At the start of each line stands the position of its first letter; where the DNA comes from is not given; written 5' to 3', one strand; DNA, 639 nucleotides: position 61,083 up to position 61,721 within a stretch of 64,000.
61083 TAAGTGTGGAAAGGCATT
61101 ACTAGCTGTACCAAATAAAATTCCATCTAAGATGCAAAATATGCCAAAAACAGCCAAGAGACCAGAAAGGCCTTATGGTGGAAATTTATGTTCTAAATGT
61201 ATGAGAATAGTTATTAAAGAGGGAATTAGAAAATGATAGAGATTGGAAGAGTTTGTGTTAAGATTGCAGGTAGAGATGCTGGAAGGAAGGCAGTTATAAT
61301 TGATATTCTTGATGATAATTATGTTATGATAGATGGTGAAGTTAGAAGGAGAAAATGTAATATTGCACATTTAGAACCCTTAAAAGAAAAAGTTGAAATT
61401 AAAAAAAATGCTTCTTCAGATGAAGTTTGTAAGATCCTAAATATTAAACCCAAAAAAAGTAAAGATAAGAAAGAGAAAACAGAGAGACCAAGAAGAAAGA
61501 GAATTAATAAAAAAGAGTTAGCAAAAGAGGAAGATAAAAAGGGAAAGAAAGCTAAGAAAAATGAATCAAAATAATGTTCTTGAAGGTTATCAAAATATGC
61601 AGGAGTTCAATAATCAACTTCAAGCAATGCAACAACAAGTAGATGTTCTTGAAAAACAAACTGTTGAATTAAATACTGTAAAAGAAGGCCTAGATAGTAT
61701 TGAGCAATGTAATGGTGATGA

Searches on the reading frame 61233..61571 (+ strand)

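Call 69: search_protein_families(library=pfam, proteins=[window:61233-61571:+], max_evalue=0.001)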
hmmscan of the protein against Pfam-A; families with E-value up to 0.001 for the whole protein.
window:61233-61571:+ (113 aa): 1 family
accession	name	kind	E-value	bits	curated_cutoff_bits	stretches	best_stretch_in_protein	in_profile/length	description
PF00467.35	KOW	-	3.1e-05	24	22.3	1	5-30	2-27/32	KOW motif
